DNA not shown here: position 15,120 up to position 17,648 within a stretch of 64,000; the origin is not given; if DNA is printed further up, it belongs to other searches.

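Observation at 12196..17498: Self-contained TerB-N/TerB-C + DUF2791-type ATPase + Lhr-like helicase operon (Shango-like defence triad) between the ffh operon and the ilv cluster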

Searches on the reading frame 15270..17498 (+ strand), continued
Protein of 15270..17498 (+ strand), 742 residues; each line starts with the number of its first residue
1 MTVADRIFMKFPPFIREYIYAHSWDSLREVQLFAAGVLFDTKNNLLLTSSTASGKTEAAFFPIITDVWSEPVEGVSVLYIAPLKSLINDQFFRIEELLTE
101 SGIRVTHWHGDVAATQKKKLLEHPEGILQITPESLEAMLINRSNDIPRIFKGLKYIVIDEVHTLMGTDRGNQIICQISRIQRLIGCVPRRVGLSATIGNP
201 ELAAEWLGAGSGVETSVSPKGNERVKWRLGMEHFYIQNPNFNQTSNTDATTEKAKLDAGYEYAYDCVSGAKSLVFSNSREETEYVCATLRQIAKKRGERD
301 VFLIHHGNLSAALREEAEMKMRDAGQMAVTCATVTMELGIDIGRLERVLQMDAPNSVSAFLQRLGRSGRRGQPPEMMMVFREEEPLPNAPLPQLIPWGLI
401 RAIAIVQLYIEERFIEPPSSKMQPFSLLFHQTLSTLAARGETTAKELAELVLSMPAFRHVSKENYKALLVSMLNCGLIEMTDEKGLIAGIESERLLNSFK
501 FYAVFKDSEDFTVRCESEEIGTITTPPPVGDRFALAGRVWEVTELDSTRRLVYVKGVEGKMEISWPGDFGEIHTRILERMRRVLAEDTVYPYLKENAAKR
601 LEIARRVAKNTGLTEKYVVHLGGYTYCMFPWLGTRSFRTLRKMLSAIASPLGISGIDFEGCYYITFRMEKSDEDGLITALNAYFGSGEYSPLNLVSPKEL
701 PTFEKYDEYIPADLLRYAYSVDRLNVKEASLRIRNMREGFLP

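Call 31: find_encoding_contigs(protein=P0099, flank=10000, max_places=4)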
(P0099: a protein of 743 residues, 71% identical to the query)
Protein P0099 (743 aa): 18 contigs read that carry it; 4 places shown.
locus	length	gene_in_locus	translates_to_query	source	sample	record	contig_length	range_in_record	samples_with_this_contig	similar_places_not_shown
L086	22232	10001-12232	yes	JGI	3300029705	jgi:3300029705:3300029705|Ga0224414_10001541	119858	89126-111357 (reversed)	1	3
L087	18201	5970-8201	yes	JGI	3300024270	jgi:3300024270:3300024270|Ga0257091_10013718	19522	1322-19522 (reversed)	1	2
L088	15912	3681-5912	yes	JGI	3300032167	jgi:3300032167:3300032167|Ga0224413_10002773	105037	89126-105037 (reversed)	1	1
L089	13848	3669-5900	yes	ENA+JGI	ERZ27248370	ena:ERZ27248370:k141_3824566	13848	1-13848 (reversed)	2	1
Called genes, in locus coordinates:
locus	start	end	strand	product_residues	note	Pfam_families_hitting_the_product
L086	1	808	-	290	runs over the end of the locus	PF01988:VIT1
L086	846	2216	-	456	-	PF13440:Polysacc_synt_3 (faint), PF01554:MatE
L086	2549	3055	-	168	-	-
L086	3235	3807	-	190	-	PF02417:Chromate_transp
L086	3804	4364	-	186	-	PF02417:Chromate_transp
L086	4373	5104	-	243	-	PF12146:Hydrolase_4 (weak), PF12695:Abhydrolase_5, PF00561:Abhydrolase_1 (faint)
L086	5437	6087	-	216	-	PF00891:Methyltransf_2, PF02353:CMAS, PF13489:Methyltransf_23, PF13847:Methyltransf_31, PF08241:Methyltransf_11, PF08242:Methyltransf_12, PF13649:Methyltransf_25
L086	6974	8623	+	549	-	PF13208:TerB_N, PF15615:TerB_C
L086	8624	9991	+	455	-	PF10923:BrxC_BrxD, PF13191:AAA_16 (weak)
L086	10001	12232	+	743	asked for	PF00270:DEAD, PF04851:ResIII (weak), PF00271:Helicase_C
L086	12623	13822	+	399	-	PF00291:PALP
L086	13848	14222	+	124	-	PF01042:Ribonuc_L-PSP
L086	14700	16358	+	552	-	PF02776:TPP_enzyme_N, PF00205:TPP_enzyme_M, PF02775:TPP_enzyme_C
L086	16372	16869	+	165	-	PF01842:ACT, PF22629:ACT_AHAS_ss, PF13710:ACT_5, PF10369:ALS_ss_C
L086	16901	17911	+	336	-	PF03446:NAD_binding_2 (faint), PF07991:KARI_N, PF01450:KARI_C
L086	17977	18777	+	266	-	PF03309:Pan_kinase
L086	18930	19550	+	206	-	PF12822:ECF_trnsprt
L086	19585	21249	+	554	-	PF00920:ILVD_EDD_N, PF24877:ILV_EDD_C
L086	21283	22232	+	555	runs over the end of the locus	PF00682:HMGL-like, PF22615:IPMS_D2, PF08502:LeuA_dimer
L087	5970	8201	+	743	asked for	PF00270:DEAD, PF04851:ResIII (weak), PF00271:Helicase_C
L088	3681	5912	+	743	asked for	PF00270:DEAD, PF04851:ResIII (weak), PF00271:Helicase_C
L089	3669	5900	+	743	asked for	PF00270:DEAD, PF04851:ResIII (weak), PF00271:Helicase_C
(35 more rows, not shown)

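Call 36: search_solved_structures(query=window:15270-17498:+, max_evalue=1e-10, show_alignments=1)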
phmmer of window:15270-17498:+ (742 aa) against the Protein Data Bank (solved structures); distinct sequences matched with E-value up to 1e-10: 26.
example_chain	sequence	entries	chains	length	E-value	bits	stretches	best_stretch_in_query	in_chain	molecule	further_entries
5v9x_A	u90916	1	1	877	5.1e-30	107.4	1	40-293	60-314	ATP-dependent DNA helicase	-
7lhl_A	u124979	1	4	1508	1.5e-29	105.8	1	40-293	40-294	ATP-dependent DNA helicase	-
6znp_A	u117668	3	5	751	1.5e-28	102.5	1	43-379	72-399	Uncharacterized ATP-dependent helicase YprA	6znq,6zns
7zpq_CA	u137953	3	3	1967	3.3e-23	84.9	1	23-211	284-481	SLH1 isoform 1 | RQC trigger complex helicase SLH1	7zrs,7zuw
6qv3_A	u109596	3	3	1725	1.9e-21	79.1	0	27-206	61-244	Pre-mRNA splicing helicase-like protein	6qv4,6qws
5m59_A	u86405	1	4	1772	2.1e-21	79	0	27-206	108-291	Pre-mRNA splicing helicase-like protein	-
8alz_B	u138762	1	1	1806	3.4e-19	71.6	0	24-208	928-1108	Activating signal cointegrator 1 complex subunit 3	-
6s8o_B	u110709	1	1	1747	8e-19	70.4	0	26-211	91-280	U5 small nuclear ribonucleoprotein 200 kDa helicase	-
6qdv_B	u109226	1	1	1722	1.3e-17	66.3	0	26-211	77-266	U5 small nuclear ribonucleoprotein 200 kDa helicase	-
4f92_B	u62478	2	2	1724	1.3e-17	66.3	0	26-211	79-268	U5 small nuclear ribonucleoprotein 200 kDa helicase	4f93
4f91_B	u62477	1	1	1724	1.3e-17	66.3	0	26-211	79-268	U5 small nuclear ribonucleoprotein 200 kDa helicase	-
5urj_A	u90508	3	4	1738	1.4e-17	66.3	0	26-211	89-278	U5 small nuclear ribonucleoprotein 200 kDa helicase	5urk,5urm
4kit_B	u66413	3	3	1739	1.4e-17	66.3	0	26-211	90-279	U5 small nuclear ribonucleoprotein 200 kDa helicase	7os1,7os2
6s8q_B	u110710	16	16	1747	1.4e-17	66.3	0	26-211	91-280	U5 small nuclear ribonucleoprotein 200 kDa helicase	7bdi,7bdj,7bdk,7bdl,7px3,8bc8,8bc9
3jcr_C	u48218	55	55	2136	2.6e-17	65.4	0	26-211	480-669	hBrr2 | U5 small nuclear ribonucleoprotein 200 kDa helicase | Brr2, U5 small nuclear ribonucleoprotein 200 kDa helicase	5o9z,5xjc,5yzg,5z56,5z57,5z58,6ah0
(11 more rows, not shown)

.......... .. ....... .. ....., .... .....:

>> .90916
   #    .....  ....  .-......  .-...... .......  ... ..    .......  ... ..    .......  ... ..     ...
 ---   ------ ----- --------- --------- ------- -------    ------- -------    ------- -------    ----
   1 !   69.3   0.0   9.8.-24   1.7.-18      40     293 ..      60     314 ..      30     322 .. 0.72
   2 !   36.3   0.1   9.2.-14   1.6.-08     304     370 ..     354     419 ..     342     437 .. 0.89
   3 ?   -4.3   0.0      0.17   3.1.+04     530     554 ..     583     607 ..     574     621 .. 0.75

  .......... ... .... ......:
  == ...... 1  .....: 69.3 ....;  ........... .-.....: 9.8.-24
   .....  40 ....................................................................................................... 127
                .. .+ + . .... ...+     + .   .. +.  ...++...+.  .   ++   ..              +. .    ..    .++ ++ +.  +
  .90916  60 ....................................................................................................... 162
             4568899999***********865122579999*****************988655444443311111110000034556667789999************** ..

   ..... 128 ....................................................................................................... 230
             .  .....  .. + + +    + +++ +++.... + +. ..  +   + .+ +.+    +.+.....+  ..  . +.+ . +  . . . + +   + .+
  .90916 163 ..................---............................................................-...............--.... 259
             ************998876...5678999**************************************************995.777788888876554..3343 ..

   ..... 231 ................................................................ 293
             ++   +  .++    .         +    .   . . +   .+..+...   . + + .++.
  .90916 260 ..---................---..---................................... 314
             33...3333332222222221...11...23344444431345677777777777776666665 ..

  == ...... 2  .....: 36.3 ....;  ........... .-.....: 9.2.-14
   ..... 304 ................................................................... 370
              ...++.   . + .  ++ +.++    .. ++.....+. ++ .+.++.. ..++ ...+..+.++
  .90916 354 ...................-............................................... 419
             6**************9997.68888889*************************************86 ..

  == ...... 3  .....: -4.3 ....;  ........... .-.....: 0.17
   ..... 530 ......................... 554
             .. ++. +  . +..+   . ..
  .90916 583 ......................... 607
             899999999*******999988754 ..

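Call 58: search_solved_structures(query=A2, max_evalue=0.00001, show_alignments=0)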
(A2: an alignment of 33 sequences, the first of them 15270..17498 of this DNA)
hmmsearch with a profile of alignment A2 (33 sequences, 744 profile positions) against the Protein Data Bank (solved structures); distinct sequences matched with E-value up to 0.00001: 95 (the best 60 are shown).
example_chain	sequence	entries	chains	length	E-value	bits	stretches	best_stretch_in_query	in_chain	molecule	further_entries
5v9x_A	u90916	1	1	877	1.5e-35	125.6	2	10-215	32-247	ATP-dependent DNA helicase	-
7lhl_A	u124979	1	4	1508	1.1e-34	122.8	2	10-214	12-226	ATP-dependent DNA helicase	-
6znp_A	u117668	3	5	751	2e-33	118.6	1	19-381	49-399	Uncharacterized ATP-dependent helicase YprA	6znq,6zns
6qdv_B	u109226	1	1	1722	1.4e-31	112.5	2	22-321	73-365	U5 small nuclear ribonucleoprotein 200 kDa helicase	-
4f92_B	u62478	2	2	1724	1.4e-31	112.5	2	22-321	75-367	U5 small nuclear ribonucleoprotein 200 kDa helicase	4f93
4f91_B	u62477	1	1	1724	1.4e-31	112.5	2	22-321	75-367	U5 small nuclear ribonucleoprotein 200 kDa helicase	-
5urj_A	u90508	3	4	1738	1.5e-31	112.4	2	22-321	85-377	U5 small nuclear ribonucleoprotein 200 kDa helicase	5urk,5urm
4kit_B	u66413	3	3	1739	1.5e-31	112.4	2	22-321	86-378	U5 small nuclear ribonucleoprotein 200 kDa helicase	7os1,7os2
6s8q_B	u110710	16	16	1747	1.5e-31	112.4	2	22-321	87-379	U5 small nuclear ribonucleoprotein 200 kDa helicase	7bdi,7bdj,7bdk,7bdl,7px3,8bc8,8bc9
6s8o_B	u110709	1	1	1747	1.8e-31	112.2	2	22-321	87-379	U5 small nuclear ribonucleoprotein 200 kDa helicase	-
6s9i_B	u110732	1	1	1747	1.9e-31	112.1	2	22-321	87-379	U5 small nuclear ribonucleoprotein 200 kDa helicase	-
3jcr_C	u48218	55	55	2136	2.7e-31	111.6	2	22-321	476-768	hBrr2 | U5 small nuclear ribonucleoprotein 200 kDa helicase | Brr2, U5 small nuclear ribonucleoprotein 200 kDa helicase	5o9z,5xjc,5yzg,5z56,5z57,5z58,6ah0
6qv3_A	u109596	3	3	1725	6.3e-29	103.7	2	25-319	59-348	Pre-mRNA splicing helicase-like protein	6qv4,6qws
5m59_A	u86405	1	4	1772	6.6e-29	103.7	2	25-319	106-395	Pre-mRNA splicing helicase-like protein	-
7zpq_CA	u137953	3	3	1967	9.9e-29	103.1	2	24-325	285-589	SLH1 isoform 1 | RQC trigger complex helicase SLH1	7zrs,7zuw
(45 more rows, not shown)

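Call 84: predict_structure(alignment_id=A2)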
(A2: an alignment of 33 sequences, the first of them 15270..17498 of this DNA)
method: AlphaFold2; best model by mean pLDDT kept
length: 742 residues; sequences in the alignment: 33
mean_pLDDT: 67.0   pTM: 0.51
mean pLDDT of the five models: 67.0, 66.4, 65.4, 65.2, 61.7
residues with pLDDT >= 90: 88; 70-90: 286; 50-70: 189; < 50: 179
segments of 3 or more residues with pLDDT < 50: 222-262, 274-278, 303-313, 330-389, 413-419, 498-501, 503-514, 517-527, 530-539, 558-570
pLDDT, mean of each block of 10 residues (from residue 1): 72 85 70 87 81 72 91 90 60 81 77 62 85 68 78 89 64 73 84 71 77 78 34 25 31 35 55 49 57 65 47 54 57 38 41 35 32 26 35 69 63 48 74 71 84 75 89 88 83 62 40 50 48 46 57 49 34 81 86 63 83 86 87 89 91 84 88 93 87 77 64 82 88 90 69
secondary structure, 60 per line:
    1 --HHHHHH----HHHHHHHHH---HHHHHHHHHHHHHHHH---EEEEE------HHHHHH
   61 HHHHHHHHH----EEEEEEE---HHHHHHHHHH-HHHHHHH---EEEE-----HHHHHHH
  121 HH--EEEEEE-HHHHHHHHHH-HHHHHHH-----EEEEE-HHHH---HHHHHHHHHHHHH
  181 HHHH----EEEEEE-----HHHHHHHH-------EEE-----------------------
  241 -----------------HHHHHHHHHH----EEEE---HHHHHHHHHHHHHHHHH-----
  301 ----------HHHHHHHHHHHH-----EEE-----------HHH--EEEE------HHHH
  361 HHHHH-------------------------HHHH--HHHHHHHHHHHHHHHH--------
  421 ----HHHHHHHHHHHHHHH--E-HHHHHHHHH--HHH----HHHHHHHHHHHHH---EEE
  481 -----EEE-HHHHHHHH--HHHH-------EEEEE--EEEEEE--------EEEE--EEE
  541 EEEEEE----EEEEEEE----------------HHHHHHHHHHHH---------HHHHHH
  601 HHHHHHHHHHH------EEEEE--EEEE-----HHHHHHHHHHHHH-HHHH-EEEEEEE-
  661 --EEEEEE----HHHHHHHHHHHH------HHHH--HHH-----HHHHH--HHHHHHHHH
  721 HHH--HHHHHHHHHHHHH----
elements in order (helices of 4 or more, strands of 3 or more residues): H3-8 H13-21 H25-40 E44-48 H55-69 E74-80 H84-93 H95-101 E105-108 H114-122 E125-130 H132-141 H143-149 E155-159 H161-164 H168-184 E189-194 H200-207 E215-217 H258-267 E272-275 H279-295 H311-322 E328-330 E347-350 H357-365 H391-394 H397-412 H425-439 H444-452 H462-474 E478-480 E486-488 H490-497 H500-503 E511-515 E518-523 E532-535 E538-546 E551-557 H574-585 H595-611 E618-622 E625-628 H634-646 H648-651 E653-659 E663-668 H673-684 H691-694 H705-709 H712-723 H726-738

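Call 87: fold_search(model_id=the predicted structure, library=pdb)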
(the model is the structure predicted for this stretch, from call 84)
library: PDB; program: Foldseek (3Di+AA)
matches with E <= 10: 1593; with E <= 0.001: 565
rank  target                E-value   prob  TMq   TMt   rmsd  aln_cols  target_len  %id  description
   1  5v9x_A                3.6e-20  1.00  0.48  0.47  14.4       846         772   19  Structure of Mycobacterium smegmatis helicase Lhr bound to ssDNA and AMP-PNP (released 2017-12-06)
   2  6znp_B                2.1e-14  1.00  0.34  0.36  14.6       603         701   20  Crystal Structure of DUF1998 helicase MrfA bound to DNA (released 2020-11-25)
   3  6znp_A                4.7e-14  1.00  0.35  0.35  19.1       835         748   16  Crystal Structure of DUF1998 helicase MrfA bound to DNA (released 2020-11-25)
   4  6znq_B                3.2e-13  1.00  0.35  0.36  16.8       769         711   17  Crystal Structure of DUF1998 helicase MrfA bound to DNA and AMPPNP (released 2020-11-25)
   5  6zns                  4.4e-13  1.00  0.32  0.37  15.6       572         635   19  Crystal Structure of DUF1998 helicase MrfA (released 2020-11-25)
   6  2p6r_A                1.2e-12  1.00  0.31  0.33  20.9       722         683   19  Crystal structure of superfamily 2 helicase Hel308 in complex with unwound DNA (released 2007-06-12)
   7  2va8_A                5.2e-12  1.00  0.29  0.30  21.7       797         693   16  DNA Repair Helicase Hel308 (released 2008-01-15)
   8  2zj5                  1.2e-11  1.00  0.31  0.33  20.6       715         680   21  Archaeal DNA helicase Hjm complexed with ADP in form 1 (released 2009-02-10)
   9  2zj8                  1.2e-11  1.00  0.31  0.33  20.7       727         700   20  Archaeal DNA helicase Hjm apo state in form 2 (released 2009-02-10)
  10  9b15_B                2.5e-11  1.00  0.32  0.34  21.2       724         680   18  Superfamily 2 helicase Hel308 containing the beta-hairpin from DNA pol theta helicase-like domain (released 2025-03-19)
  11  9b15_A                2.9e-11  1.00  0.31  0.34  21.2       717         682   19  Superfamily 2 helicase Hel308 containing the beta-hairpin from DNA pol theta helicase-like domain (released 2025-03-19)
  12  2p6u                  6.5e-11  1.00  0.30  0.33  21.5       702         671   18  Apo structure of the Hel308 superfamily 2 helicase (released 2007-06-12)
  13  2zj2                  7.5e-11  1.00  0.32  0.35  14.1       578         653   21  Archaeal DNA helicase Hjm apo state in form 1 (released 2009-02-10)
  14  6qv4                  2.7e-10  1.00  0.29  0.15  14.6       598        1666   17  Crystal structure of the Ski2 RNA-helicase Brr2 from Chaetomium thermophilum bound to ATP-gamma-S (released 2020-01-15)
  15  6qws                  2.9e-10  1.00  0.32  0.16  14.9       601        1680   19  Crystal structure of the Ski2 RNA-helicase Brr2 from Chaetomium thermophilum in the apo state (released 2020-01-15)
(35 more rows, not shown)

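Call 88: find_encoding_contigs(protein=P0041, flank=8000, max_places=2)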
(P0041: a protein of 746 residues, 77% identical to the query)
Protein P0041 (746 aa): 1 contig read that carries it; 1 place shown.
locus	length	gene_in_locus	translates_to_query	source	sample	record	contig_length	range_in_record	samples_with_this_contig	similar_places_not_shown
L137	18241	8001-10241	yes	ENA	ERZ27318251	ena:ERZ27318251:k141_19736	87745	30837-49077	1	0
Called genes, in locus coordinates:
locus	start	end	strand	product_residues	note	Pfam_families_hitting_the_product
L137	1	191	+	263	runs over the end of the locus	PF01381:HTH_3, PF12844:HTH_19 (weak), PF13443:HTH_26, PF00717:Peptidase_S24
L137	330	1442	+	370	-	PF13439:Glyco_transf_4, PF13477:Glyco_trans_4_2 (weak), PF00534:Glycos_transf_1, PF13692:Glyco_trans_1_4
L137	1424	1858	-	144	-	-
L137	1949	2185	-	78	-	PF13083:KH_KhpA-B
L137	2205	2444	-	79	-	PF00886:Ribosomal_S16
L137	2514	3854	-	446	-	PF02881:SRP54_N, PF00448:SRP54, PF02978:SRP_SPB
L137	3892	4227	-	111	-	PF04297:UPF0122, PF04545:Sigma70_r4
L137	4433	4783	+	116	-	-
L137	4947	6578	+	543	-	PF13208:TerB_N, PF15615:TerB_C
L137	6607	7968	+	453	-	PF10923:BrxC_BrxD, PF13191:AAA_16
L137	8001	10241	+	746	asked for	PF00270:DEAD, PF04851:ResIII (weak), PF00271:Helicase_C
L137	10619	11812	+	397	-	PF00291:PALP, PF01842:ACT (weak)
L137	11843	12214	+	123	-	PF01042:Ribonuc_L-PSP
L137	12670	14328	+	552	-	PF02776:TPP_enzyme_N, PF00205:TPP_enzyme_M, PF02775:TPP_enzyme_C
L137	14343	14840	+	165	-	PF01842:ACT, PF22629:ACT_AHAS_ss, PF13710:ACT_5, PF10369:ALS_ss_C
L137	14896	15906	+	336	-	PF02826:2-Hacid_dh_C (weak), PF03446:NAD_binding_2 (weak), PF03807:F420_oxidored (weak), PF07991:KARI_N, PF01450:KARI_C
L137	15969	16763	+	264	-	PF03309:Pan_kinase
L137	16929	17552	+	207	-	PF09515:Thia_YuaJ (weak), PF12822:ECF_trnsprt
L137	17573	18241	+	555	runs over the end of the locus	PF00920:ILVD_EDD_N, PF24877:ILV_EDD_C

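Call 89: find_encoding_contigs(protein=P0080, flank=8000, max_places=2)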
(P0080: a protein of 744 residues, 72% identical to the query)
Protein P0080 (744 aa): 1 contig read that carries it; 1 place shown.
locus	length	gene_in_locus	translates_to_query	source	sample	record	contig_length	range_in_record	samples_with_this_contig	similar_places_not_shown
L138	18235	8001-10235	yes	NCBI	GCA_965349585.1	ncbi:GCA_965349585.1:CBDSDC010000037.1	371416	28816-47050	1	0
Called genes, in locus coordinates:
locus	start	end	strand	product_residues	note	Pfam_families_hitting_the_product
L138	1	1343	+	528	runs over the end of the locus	PF13177:DNA_pol3_delta2, PF13604:AAA_30 (weak), PF00004:AAA, PF13401:AAA_22 (faint), PF22608:DNAX_ATPase_lid, PF12169:DNA_pol3_gamma3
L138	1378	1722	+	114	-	PF02575:YbaB_DNA_bd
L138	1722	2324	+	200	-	PF21176:RecR_HhH, PF02132:RecR_ZnF, PF13662:Toprim_4, PF01751:Toprim, PF21175:RecR_C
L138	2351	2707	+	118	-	-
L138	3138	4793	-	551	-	PF01676:Metalloenzyme, PF06415:iPGM_N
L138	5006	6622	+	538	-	PF13208:TerB_N, PF15615:TerB_C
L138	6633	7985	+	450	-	PF10923:BrxC_BrxD, PF13191:AAA_16 (weak)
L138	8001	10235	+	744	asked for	PF00270:DEAD, PF04851:ResIII (weak), PF00271:Helicase_C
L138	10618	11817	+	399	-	PF00291:PALP, PF01842:ACT (weak)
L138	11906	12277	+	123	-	PF01042:Ribonuc_L-PSP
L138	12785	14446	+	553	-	PF02776:TPP_enzyme_N, PF00205:TPP_enzyme_M, PF02775:TPP_enzyme_C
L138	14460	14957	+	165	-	PF01842:ACT, PF22629:ACT_AHAS_ss, PF13710:ACT_5, PF10369:ALS_ss_C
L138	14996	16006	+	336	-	PF02826:2-Hacid_dh_C (weak), PF03446:NAD_binding_2 (weak), PF03807:F420_oxidored (weak), PF07991:KARI_N, PF01450:KARI_C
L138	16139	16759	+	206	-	PF12822:ECF_trnsprt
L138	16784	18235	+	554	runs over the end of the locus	PF00920:ILVD_EDD_N, PF24877:ILV_EDD_C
